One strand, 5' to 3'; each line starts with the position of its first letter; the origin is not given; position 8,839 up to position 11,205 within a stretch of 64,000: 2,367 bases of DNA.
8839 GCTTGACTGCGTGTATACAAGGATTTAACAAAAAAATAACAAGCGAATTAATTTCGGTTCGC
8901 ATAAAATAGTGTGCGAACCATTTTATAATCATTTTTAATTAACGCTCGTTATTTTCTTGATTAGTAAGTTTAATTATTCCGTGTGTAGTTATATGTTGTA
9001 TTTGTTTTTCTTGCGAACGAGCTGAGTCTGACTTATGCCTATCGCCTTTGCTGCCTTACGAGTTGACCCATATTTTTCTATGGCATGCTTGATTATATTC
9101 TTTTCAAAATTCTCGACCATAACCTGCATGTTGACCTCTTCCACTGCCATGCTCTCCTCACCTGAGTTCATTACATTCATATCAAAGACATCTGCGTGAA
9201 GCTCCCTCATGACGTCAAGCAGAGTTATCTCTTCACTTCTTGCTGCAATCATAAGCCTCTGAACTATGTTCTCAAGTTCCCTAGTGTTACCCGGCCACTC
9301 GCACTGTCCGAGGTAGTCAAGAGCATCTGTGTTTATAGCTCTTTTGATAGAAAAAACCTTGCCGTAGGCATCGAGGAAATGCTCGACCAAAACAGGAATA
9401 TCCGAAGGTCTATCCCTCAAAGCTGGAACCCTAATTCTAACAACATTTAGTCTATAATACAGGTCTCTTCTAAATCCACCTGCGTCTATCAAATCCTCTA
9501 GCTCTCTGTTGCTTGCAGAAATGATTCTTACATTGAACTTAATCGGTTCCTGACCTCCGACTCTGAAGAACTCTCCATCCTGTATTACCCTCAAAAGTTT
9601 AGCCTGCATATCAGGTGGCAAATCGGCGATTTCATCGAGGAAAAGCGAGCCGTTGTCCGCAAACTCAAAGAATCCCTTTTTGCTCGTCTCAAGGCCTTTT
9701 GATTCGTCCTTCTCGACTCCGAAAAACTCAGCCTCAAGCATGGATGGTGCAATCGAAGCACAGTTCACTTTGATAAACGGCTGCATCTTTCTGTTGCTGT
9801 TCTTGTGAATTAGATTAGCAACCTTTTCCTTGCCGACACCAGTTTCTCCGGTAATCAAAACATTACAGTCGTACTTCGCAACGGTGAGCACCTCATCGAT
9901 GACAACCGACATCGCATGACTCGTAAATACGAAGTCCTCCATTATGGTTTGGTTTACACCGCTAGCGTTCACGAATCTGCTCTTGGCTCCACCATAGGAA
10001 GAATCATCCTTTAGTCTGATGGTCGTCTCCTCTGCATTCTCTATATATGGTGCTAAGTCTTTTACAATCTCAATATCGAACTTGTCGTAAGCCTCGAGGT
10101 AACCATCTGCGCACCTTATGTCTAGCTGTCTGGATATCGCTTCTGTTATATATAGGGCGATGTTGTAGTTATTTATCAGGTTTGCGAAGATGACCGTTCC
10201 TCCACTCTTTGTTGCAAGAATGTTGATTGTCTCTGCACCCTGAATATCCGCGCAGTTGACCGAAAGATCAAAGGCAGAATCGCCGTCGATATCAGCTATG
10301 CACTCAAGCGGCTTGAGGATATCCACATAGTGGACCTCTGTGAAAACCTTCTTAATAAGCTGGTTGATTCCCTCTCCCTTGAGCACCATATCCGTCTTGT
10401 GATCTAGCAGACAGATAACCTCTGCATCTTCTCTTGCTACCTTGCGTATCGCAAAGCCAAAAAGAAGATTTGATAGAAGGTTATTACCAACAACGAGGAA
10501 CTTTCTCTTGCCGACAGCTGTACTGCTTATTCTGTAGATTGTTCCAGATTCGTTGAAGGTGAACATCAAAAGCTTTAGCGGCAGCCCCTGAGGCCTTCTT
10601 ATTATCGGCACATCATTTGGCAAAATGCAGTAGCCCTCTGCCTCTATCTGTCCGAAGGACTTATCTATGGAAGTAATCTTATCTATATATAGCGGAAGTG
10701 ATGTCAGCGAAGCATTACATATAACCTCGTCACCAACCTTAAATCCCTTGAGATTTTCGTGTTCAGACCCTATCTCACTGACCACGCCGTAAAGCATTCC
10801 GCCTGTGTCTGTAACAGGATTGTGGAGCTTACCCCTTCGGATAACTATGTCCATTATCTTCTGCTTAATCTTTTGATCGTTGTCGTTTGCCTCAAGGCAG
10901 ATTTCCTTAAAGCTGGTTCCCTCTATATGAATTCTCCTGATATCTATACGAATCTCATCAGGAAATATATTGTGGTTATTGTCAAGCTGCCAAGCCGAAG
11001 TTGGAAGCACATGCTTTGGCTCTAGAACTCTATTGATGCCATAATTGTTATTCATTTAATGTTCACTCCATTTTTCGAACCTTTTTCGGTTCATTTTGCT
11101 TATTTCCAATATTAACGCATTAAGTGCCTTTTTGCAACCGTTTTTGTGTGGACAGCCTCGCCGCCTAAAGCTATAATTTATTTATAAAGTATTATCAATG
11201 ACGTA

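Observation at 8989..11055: Sigma-54 activator whose sensor module is a full-length, catalytically degenerate paralog of the pathway enzyme Kdd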

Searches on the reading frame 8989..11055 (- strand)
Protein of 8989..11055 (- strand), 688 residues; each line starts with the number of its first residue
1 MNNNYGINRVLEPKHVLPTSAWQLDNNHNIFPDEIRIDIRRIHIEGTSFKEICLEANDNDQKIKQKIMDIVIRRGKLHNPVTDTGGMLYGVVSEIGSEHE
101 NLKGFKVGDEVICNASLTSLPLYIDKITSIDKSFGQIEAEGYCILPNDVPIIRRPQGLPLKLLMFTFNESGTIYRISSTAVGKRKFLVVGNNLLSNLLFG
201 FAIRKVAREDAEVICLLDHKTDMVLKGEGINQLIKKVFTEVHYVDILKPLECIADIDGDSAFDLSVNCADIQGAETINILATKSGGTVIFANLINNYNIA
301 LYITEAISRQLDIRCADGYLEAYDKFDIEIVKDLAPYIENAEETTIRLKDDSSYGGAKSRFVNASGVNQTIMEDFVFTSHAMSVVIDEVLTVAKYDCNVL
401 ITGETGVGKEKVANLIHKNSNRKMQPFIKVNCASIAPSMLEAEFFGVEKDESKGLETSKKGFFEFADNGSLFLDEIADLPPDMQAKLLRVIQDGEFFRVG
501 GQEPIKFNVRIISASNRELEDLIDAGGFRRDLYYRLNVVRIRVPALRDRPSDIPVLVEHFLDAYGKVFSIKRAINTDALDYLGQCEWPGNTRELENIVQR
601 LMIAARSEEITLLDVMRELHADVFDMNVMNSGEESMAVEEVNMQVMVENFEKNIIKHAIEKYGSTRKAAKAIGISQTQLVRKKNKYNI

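Call 7: search_protein_families(library=pfam, proteins=[window:8989-11055:-], max_evalue=0.01)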
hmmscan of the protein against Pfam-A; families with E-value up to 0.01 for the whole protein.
window:8989-11055:- (688 aa): 7 families
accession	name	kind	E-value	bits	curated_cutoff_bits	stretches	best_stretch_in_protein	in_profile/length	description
PF00158.32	Sigma54_activat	-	1.8e-60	203.9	20.2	1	377-541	3-167/168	Sigma-54 interaction domain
PF14532.12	Sigma54_activ_2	-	1.1e-23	84.5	25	1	379-546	4-138/138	Sigma-54 interaction domain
PF25601.1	AAA_lid_14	-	6.2e-19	68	27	1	547-621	1-76/87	AAA+ ATPase lid domain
PF18024.7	HTH_50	-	2.6e-13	49.9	27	1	646-688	7-49/50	Helix-turn-helix domain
PF07728.20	AAA_5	-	6.9e-07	29.8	22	1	398-517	1-123/139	AAA domain (dynein-related subfamily)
PF07724.20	AAA_2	-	3.4e-06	27.6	27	1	398-525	5-133/166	AAA domain (Cdc48 subfamily)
PF02954.25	HTH_8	-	2.6e-05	24.3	22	1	647-686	2-42/42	Bacterial regulatory protein, Fis family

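Call 8: search_protein_families(library=ncbifam, proteins=[window:8989-11055:-], max_evalue=0.01)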
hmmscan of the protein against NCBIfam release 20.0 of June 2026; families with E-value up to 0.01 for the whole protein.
window:8989-11055:- (688 aa): 30 families (the best 25 are shown)
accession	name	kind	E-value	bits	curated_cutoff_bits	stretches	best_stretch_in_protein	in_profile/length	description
TIGR01817.1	nifA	equivalog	4.8e-90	302.8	528.85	1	368-642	190-465/534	nif-specific transcriptional activator NifA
NF041552.1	TF_PrdR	equivalog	2.9e-87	293.3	795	1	373-687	267-577/577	sigma-54 dependent transcriptional regulator PrdR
NF003451.0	PRK05022.1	equivalog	2.7e-85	287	476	1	322-685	139-507/512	nitric oxide reductase transcriptional regulator NorR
TIGR01818.1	ntrC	equivalog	1.3e-82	278.1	558.6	1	373-682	134-459/463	nitrogen regulation protein NR(I)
NF008469.0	PRK11361.1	equivalog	1.4e-82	277.8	714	1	376-688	146-456/461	acetoacetate metabolism transcriptional regulator AtoC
NF038308.1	RNA_repair_RtcR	equivalog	2e-81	274.5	650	1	343-680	149-505/530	RNA repair transcriptional activator RtcR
NF051870.1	NAssimRespRegNtrX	equivalog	7.2e-79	265.8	600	1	371-683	137-447/452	nitrogen assimilation response regulator NtrX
NF050807.1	TransRegFlbDCaul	equivalog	2.5e-78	264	750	1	373-687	118-439/454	sigma-54-dependent transcriptional regulator FlbD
NF041906.1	V4R_TF_MobR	exception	8e-75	252.3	999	1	372-682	231-540/544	phenol degradation transcriptional regulator MobR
TIGR02329.1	propionate_PrpR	equivalog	1.7e-74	251.3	499.2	1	371-684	210-525/526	propionate catabolism operon regulatory protein PrpR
NF008085.0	PRK10820.1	equivalog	9.2e-74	248.9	576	1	363-687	194-511/520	transcriptional regulator TyrR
TIGR02915.1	PEP_resp_reg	equivalog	9.5e-74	248.8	502.6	1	368-687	134-443/445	PEP-CTERM-box response regulator transcription factor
NF011953.0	PRK15424.1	equivalog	3e-70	237.3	703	1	369-683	215-531/538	propionate catabolism operon regulatory protein PrpR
NF007689.0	PRK10365.1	equivalog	7.7e-69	232.6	760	1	375-682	141-438/441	sigma-54-dependent response regulator transcription factor ZraR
NF011958.0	PRK15429.1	equivalog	4e-68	230.7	830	1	374-686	380-684/692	formate hydrogenlyase transcriptional activator FlhA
NF052381.1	Lys_ferment_KDD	equivalog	3.1e-40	138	200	1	6-167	1-164/178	L-erythro-3,5-diaminohexanoate dehydrogenase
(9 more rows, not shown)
